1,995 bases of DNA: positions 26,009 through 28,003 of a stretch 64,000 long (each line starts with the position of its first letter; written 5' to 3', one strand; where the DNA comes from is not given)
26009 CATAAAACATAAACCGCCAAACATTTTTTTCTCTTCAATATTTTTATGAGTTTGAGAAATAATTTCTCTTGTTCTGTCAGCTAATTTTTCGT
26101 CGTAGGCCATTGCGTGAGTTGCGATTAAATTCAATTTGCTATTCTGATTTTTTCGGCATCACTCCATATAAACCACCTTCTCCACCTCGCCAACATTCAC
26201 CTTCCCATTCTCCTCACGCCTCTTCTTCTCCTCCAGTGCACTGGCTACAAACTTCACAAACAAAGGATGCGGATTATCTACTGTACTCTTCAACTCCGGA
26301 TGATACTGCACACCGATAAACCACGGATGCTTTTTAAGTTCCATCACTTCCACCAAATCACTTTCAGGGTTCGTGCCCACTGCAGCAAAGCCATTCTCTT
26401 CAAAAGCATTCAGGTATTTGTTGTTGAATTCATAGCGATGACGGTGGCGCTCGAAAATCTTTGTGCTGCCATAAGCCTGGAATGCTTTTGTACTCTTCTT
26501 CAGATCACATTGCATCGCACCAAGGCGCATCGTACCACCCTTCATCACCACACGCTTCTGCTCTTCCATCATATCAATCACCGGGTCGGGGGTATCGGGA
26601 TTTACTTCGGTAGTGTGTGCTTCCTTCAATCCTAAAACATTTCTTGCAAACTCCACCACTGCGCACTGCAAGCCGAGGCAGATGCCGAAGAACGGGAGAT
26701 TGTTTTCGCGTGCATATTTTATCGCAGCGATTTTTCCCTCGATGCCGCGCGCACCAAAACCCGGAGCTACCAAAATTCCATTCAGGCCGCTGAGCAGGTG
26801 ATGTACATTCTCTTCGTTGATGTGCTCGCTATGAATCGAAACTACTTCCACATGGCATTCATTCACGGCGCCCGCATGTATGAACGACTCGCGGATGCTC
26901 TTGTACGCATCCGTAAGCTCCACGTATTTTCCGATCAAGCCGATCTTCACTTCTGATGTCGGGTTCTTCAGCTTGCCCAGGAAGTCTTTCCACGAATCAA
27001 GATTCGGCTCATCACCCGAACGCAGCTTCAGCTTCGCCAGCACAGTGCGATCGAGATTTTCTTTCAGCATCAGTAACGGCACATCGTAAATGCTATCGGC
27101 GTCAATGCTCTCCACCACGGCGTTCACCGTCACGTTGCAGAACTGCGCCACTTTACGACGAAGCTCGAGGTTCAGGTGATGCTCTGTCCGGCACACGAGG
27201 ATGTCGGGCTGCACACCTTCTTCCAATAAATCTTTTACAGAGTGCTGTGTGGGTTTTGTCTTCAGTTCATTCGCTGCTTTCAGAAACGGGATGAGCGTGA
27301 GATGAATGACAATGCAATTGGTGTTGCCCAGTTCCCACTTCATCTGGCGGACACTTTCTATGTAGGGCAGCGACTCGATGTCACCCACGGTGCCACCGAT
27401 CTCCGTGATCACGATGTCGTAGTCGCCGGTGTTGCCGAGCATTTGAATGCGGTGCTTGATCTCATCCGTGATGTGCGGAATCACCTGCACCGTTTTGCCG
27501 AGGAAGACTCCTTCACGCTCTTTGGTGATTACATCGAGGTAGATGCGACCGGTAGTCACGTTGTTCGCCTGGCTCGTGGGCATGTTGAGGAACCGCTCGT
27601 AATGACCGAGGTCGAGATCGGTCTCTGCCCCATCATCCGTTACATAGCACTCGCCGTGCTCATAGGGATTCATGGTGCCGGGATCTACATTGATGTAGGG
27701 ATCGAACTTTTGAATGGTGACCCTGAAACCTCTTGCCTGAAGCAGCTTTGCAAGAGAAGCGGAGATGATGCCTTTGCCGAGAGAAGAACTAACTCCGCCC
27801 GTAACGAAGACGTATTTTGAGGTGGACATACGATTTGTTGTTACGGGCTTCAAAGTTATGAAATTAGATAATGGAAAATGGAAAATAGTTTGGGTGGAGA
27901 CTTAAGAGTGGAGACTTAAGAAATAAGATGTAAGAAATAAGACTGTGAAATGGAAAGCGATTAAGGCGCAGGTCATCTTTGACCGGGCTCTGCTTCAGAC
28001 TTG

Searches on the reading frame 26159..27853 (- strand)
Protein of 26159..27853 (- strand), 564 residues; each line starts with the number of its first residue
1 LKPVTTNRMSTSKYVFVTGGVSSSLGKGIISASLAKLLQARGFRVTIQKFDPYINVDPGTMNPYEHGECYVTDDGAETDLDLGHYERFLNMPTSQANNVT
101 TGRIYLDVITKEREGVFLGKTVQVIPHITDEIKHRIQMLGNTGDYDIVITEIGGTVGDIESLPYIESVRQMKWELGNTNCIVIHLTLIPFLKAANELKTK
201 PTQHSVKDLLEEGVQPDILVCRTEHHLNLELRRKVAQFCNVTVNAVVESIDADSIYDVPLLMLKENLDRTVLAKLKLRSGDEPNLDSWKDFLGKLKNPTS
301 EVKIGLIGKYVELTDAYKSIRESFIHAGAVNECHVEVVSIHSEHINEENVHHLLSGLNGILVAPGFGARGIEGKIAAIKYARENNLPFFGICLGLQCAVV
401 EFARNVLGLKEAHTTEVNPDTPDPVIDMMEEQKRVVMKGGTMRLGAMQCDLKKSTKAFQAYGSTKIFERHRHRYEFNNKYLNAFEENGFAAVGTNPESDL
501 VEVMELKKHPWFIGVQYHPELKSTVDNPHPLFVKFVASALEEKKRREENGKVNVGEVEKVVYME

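Call 111: search_protein_families(library=pfam, proteins=[window:26159-27853:-], max_evalue=0.0001)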
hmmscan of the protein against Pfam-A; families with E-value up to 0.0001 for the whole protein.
window:26159-27853:- (564 aa): 3 families
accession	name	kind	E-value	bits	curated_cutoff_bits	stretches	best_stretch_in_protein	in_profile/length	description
PF06418.20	CTP_synth_N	-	3.5e-124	413.9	26.1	1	13-277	1-265/265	CTP synthase N-terminus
PF00117.34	GATase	-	3.3e-41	141.5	22.8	1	313-536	2-188/190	Glutamine amidotransferase class-I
PF07722.19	Peptidase_C26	-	8.3e-08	32.7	20.5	1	374-520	94-219/219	Peptidase C26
